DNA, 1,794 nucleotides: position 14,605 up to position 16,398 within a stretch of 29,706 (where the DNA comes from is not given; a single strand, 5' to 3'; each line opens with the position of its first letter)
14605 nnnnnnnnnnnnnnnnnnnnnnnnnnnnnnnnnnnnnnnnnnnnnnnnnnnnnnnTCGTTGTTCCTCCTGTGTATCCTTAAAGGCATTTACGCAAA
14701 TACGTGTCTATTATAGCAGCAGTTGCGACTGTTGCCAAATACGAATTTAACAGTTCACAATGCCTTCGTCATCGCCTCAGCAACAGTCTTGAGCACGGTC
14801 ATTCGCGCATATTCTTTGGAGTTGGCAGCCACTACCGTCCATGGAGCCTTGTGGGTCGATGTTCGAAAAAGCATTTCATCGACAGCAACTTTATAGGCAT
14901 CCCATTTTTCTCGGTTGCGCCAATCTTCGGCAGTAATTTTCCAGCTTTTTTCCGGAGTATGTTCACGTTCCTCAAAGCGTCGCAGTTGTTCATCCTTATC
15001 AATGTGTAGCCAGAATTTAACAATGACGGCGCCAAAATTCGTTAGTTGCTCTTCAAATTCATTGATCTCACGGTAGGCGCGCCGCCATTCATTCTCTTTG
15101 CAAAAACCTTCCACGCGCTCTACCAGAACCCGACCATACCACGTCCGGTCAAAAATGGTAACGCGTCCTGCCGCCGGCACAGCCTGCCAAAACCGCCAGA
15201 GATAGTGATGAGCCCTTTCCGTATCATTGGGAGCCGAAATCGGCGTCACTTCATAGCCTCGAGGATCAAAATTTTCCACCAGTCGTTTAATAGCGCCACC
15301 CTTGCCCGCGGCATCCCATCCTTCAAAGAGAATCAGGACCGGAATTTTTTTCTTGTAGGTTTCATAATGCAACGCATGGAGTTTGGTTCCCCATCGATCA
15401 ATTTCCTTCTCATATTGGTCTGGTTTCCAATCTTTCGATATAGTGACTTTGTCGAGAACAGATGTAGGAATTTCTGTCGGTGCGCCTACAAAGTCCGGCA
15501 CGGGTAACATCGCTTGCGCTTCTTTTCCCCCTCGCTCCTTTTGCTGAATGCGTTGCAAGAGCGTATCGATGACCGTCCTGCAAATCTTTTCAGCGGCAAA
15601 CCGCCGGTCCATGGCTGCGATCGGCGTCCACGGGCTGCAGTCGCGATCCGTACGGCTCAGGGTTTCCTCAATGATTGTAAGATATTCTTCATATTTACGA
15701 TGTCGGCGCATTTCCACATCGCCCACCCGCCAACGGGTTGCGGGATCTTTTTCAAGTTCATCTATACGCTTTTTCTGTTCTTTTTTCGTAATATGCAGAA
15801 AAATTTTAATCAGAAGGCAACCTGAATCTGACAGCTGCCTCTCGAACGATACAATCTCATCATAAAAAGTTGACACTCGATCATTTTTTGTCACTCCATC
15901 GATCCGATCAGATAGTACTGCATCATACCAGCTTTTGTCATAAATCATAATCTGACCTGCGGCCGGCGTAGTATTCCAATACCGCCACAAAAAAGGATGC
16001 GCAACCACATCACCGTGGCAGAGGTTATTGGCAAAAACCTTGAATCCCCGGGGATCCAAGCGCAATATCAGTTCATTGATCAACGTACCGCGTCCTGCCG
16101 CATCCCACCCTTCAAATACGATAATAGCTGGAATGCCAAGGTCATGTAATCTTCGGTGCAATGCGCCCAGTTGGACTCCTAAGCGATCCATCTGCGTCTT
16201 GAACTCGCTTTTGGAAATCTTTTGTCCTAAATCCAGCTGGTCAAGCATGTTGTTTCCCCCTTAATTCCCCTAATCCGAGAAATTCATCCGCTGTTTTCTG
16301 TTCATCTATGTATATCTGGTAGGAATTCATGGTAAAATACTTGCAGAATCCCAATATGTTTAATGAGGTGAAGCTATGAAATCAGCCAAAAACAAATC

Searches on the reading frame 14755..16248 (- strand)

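Call 5: search_protein_families(library=pfam, proteins=[window:14755-16248:-], max_evalue=0.01)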
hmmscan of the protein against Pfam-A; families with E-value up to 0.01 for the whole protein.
window:14755-16248:- (497 aa): 2 families
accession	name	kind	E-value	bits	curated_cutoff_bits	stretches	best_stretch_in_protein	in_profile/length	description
PF03976.20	PPK2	-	2.6e-144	479.1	22.3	2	276-495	4-223/229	Polyphosphate kinase 2 (PPK2)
PF13671.12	AAA_33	-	0.0096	16.7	27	0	333-444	41-134/143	AAA domain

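Call 6: search_protein_families(library=ncbifam, proteins=[window:14755-16248:-], max_evalue=0.01)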
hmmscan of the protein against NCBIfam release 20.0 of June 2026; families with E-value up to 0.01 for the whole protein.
window:14755-16248:- (497 aa): 8 families
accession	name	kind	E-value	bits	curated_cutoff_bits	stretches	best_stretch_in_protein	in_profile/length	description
TIGR03708.1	poly_P_AMP_trns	equivalog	5.9e-189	628.8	547.65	1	2-497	1-493/493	polyphosphate:AMP phosphotransferase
NF050016.1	PolyPhAMPPhtase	equivalog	1.7e-129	432.5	800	2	260-492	241-468/472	polyphosphate:AMP phosphotransferase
TIGR03707.1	PPK2_P_aer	equivalog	6.9e-112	372.7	301.8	2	276-493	4-221/230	polyphosphate kinase 2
TIGR03709.1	PPK2_rel_1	subfamily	6.8e-110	366.4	247.2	2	277-494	29-247/264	PPK2 family polyphosphate kinase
NF042973.1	ADPpolyPPhtase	equivalog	7.9e-86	287.8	450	2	277-494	31-261/285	ADP-polyphosphate phosphotransferase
TIGR00041.1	DTMP_kinase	equivalog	6.7e-07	29.2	83.25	0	304-344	5-45/196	dTMP kinase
NF005923.0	PRK07933.1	equivalog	7.7e-05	22.1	193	0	305-345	2-42/213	dTMP kinase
TIGR00176.1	mobB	equivalog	0.00069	19.7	76.2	0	308-337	4-33/155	molybdopterin-guanine dinucleotide biosynthesis protein B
